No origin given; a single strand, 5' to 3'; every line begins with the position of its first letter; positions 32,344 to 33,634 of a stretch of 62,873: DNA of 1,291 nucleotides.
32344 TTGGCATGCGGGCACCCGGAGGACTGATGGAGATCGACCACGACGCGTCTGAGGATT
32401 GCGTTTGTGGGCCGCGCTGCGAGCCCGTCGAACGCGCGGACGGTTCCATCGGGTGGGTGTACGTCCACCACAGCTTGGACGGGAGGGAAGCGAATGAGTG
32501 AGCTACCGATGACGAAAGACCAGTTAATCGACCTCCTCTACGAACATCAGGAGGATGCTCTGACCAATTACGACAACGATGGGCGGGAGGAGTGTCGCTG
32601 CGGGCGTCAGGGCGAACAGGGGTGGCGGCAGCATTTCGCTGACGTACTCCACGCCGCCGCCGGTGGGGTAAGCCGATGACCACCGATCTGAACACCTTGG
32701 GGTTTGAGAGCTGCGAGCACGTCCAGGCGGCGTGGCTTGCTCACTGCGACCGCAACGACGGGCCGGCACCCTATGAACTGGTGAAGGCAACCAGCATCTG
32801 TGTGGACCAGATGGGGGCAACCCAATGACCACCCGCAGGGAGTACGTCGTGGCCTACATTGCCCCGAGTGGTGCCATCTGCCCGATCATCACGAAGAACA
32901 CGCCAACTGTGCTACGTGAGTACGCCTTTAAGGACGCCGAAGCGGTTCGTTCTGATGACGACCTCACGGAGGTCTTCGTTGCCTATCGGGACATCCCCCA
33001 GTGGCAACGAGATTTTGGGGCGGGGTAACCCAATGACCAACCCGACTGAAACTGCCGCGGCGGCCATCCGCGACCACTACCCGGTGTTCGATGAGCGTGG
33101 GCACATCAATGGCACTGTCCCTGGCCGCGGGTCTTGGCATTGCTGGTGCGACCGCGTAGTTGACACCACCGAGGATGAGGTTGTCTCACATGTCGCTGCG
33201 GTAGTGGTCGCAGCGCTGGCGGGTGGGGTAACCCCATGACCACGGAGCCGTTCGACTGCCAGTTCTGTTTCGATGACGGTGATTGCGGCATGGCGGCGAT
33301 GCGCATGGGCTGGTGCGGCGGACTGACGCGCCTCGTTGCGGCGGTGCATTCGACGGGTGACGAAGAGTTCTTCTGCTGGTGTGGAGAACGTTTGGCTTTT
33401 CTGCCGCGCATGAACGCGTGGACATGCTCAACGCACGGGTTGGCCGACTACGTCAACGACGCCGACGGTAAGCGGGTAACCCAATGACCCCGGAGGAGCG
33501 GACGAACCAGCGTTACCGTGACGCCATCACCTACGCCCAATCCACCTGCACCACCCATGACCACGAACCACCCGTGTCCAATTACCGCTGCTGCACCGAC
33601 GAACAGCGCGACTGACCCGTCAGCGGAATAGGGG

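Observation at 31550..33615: Array of about ten tiny Cys-rich genes stitched by a conserved 15-nt junction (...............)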

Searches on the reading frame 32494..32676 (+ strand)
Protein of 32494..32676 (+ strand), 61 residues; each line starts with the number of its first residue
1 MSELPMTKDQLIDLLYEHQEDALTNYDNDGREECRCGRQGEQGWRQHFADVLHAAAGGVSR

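Call 15: search_dna_similar(query=window:32494-32676:+, collection=phages, mode=protein, max_rows=40, max_evalue=0.001)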
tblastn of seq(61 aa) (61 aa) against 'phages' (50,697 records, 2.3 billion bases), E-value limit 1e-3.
Records with a match: 2; places in all: 2; records where one place covers at least 80% of the query: 2.
Best place of each record, by identity: <60% 2.
By first word of the organism name: Mycobacterium 2.
By host as written in the record: Mycobacterium smegmatis mc#155 2.
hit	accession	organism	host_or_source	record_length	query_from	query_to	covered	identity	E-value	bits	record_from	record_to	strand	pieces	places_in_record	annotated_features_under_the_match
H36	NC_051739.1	Mycobacterium phage Purky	Mycobacterium smegmatis mc#155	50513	1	55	90%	49.1%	2e-8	53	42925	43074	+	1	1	66: hypothetical protein | 65: hypothetical protein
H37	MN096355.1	Mycobacterium phage Purky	Mycobacterium smegmatis mc#155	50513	1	55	90%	49.1%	2e-8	53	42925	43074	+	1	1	66: hypothetical protein | 65: hypothetical protein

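Call 17: find_related_loci(query=window:32494-32676:+, collection=genome_contigs, flank=6000)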
Query seq(61 aa) (61 aa) in genome_contigs; peptide patterns used: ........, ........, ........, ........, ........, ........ (x = any residue, [..] = any of these).
600 stretches matched a pattern, but none encodes a relative of the query by tblastn (E <= 1e-3).

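Call 18: get_annotated_region(hit=H36, flank=3000)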
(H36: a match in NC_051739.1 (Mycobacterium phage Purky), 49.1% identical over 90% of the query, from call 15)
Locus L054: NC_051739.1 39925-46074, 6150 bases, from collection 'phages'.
description: Mycobacterium phage Purky, complete genome.
organism: Mycobacterium phage Purky (NCBI taxid 2593351)
taxonomy: Viruses; Duplodnaviria; Heunggongvirae; Uroviricota; Caudoviricetes; Pclasvirinae; Purkyvirus; Purkyvirus purky
host: Mycobacterium smegmatis mc#155; source: soil; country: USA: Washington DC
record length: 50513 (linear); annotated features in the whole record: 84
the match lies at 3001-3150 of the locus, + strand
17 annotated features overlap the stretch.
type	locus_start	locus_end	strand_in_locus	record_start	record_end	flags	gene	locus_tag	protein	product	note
CDS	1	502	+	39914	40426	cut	59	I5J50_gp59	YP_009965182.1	DUF1643 domain-containing protein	-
CDS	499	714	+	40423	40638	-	60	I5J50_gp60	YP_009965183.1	hypothetical protein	-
CDS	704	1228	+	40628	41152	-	61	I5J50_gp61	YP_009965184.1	DNA methyltransferase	-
CDS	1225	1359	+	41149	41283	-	62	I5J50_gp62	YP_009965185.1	hypothetical protein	gp62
CDS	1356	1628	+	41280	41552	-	62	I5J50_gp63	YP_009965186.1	hypothetical protein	-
CDS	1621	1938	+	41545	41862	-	63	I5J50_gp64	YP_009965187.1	hypothetical protein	-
CDS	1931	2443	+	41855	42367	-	64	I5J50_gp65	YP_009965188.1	DNA repair protein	-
CDS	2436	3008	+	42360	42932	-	65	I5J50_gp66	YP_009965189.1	hypothetical protein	-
CDS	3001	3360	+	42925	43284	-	66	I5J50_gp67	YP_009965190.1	hypothetical protein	-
CDS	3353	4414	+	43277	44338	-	67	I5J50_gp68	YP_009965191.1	hypothetical protein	-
CDS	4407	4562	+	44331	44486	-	68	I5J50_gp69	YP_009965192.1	hypothetical protein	-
CDS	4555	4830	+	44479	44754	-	69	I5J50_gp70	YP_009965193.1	hypothetical protein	-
CDS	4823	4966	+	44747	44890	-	70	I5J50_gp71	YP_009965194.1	hypothetical protein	-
CDS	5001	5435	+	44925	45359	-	71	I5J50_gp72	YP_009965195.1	hypothetical protein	-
CDS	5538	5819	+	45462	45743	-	72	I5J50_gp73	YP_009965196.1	hypothetical protein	-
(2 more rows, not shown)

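Call 24: find_related_loci(query=window:32494-32676:+, collection=viral_contigs, flank=6000)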
Query seq(61 aa) (61 aa) in viral_contigs; peptide patterns used: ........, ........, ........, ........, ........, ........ (x = any residue, [..] = any of these).
51 stretches matched a pattern; 2 encode a relative of the query (tblastn E <= 1e-3); 2 distinct loci.
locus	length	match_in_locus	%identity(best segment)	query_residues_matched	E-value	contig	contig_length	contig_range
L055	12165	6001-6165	80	1-55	7e-29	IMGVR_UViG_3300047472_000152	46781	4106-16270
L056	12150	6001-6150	49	1-55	3e-13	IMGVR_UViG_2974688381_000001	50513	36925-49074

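Call 29: find_homologous_proteins(query=window:32494-32676:+, max_evalue=0.01)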
Query seq(61 aa) (61 aa): 2 proteins with E <= 0.01 among 2 candidates.
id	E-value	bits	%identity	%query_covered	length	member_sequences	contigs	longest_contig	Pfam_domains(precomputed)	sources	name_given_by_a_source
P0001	2.1e-35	137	100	100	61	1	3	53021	-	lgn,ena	-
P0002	3.8e-22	95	78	90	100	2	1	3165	-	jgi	jgi:hypothetical protein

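Call 31: find_encoding_contigs(protein=P0001, flank=5000, max_places=6)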
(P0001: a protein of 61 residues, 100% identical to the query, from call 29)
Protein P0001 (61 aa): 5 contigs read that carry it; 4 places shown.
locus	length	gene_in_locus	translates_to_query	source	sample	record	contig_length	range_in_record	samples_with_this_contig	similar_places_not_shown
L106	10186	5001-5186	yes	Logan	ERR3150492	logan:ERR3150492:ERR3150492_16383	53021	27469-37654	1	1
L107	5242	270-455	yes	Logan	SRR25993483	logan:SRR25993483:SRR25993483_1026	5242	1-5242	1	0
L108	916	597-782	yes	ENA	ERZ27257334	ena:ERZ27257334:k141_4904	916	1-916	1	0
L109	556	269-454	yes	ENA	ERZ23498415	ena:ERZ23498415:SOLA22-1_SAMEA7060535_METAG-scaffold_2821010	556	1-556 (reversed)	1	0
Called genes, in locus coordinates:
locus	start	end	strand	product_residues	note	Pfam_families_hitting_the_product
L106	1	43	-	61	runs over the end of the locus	-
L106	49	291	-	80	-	-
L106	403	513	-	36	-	-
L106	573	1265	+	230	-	PF13392:HNH_3, PF09722:Xre_MbcA_ParS_C (weak)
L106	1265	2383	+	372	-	PF14659:Phage_int_SAM_3 (faint), PF00589:Phage_integrase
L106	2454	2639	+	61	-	-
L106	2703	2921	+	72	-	-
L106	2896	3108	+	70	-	-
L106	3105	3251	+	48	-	-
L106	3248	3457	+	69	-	-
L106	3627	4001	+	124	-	PF09722:Xre_MbcA_ParS_C (faint)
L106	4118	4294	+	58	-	-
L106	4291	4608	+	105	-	-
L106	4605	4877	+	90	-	-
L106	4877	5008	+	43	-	-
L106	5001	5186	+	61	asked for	-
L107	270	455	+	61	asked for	-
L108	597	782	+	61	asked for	-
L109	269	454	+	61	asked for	-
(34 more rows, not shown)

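Call 40: search_protein_families(library=pfam, max_evalue=0.1, proteins=[window:32494-32676:+])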
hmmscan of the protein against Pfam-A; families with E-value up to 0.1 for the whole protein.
window:32494-32676:+ (61 aa): 0 families

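Call 41: search_protein_families(library=phrogs, max_evalue=0.01, proteins=[window:32494-32676:+])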
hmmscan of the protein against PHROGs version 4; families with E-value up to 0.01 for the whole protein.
window:32494-32676:+ (61 aa): 0 families

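Call 65: find_encoding_contigs(protein=P0002, flank=5000, max_places=6)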
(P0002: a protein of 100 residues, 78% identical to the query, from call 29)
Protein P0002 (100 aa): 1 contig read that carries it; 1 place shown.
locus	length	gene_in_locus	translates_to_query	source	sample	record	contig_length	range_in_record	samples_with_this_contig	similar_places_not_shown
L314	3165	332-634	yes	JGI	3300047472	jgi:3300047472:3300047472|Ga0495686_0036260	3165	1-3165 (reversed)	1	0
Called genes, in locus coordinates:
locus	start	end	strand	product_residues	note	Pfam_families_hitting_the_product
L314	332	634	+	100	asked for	-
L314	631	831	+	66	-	-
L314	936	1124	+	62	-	-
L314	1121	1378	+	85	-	-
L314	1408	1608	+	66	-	-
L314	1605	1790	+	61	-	-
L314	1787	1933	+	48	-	-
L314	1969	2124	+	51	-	-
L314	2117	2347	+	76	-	-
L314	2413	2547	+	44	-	-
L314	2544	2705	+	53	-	-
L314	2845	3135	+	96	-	-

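Call 86: search_protein_families(library=padloc, max_evalue=0.01, proteins=[window:32494-32676:+])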
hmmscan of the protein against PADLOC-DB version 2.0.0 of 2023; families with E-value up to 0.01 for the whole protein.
window:32494-32676:+ (61 aa): 0 families

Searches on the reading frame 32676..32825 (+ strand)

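Call 40: search_protein_families(library=pfam, max_evalue=0.1, proteins=[window:32676-32825:+])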
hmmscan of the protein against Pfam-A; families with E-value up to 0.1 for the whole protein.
window:32676-32825:+ (50 aa): 1 family
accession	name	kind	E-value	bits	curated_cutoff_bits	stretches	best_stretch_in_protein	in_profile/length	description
PF19820.4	DUF6303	-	0.063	13.5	25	1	4-45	47-89/93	Family of unknown function (DUF6303)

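Call 41: search_protein_families(library=phrogs, max_evalue=0.01, proteins=[window:32676-32825:+])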
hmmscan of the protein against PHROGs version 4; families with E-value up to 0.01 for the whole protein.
window:32676-32825:+ (50 aa): 0 families

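Call 86: search_protein_families(library=padloc, max_evalue=0.01, proteins=[window:32676-32825:+])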
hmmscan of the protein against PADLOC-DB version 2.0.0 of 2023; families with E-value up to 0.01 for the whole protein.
window:32676-32825:+ (50 aa): 0 families

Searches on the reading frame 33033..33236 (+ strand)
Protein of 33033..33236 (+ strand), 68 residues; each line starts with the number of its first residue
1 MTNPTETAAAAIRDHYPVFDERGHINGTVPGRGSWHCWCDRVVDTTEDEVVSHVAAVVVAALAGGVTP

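Call 40: search_protein_families(library=pfam, max_evalue=0.1, proteins=[window:33033-33236:+])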
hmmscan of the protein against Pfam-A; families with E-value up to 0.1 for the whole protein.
window:33033-33236:+ (68 aa): 1 family
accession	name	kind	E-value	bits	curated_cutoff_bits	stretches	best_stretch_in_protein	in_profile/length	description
PF17720.7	RLIG1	-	0.048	13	25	1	13-47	127-163/324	RNA ligase 1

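Call 41: search_protein_families(library=phrogs, max_evalue=0.01, proteins=[window:33033-33236:+])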
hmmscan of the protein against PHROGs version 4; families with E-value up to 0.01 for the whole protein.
window:33033-33236:+ (68 aa): 1 family
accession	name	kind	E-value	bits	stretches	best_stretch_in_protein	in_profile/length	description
phrog_647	-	unknown function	0.00016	22.7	1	9-64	12-60/125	-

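Call 57: find_homologous_proteins(query=window:33033-33236:+, max_evalue=0.001)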
Query seq(68 aa) (68 aa): 3 proteins with E <= 0.001 among 4 candidates.
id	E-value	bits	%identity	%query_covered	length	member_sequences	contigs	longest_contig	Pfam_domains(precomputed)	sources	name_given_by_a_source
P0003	8.7e-40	151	100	100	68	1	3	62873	-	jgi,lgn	-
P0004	1.6e-18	84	63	87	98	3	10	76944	-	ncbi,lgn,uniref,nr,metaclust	ncbi:hypothetical protein SEA_INCA_41 [Mycobacterium phage Inca]|uniref:Uncharacterized protein n=4 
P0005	1.8e-18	84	63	87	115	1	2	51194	-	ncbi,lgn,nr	ncbi:hypothetical protein IGNATIUSPATJAC_61 [Mycobacterium phage IgnatiusPatJac]|nr:hypothetical pro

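Call 86: search_protein_families(library=padloc, max_evalue=0.01, proteins=[window:33033-33236:+])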
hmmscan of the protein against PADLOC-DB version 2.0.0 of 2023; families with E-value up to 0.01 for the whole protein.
window:33033-33236:+ (68 aa): 0 families

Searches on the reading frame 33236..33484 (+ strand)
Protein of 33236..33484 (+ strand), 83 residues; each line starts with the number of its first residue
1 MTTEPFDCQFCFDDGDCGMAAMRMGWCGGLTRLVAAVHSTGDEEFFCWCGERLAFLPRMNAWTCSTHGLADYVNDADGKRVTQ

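Call 40: search_protein_families(library=pfam, max_evalue=0.1, proteins=[window:33236-33484:+])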
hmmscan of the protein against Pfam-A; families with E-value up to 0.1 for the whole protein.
window:33236-33484:+ (83 aa): 0 families

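Call 41: search_protein_families(library=phrogs, max_evalue=0.01, proteins=[window:33236-33484:+])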
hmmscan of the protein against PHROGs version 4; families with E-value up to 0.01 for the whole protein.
window:33236-33484:+ (83 aa): 1 family
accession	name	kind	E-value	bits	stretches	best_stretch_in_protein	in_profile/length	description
phrog_16977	-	unknown function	1.7e-05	26.1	1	42-74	3-35/86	-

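Call 86: search_protein_families(library=padloc, max_evalue=0.01, proteins=[window:33236-33484:+])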
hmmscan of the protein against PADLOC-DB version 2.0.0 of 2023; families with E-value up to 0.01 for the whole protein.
window:33236-33484:+ (83 aa): 0 families
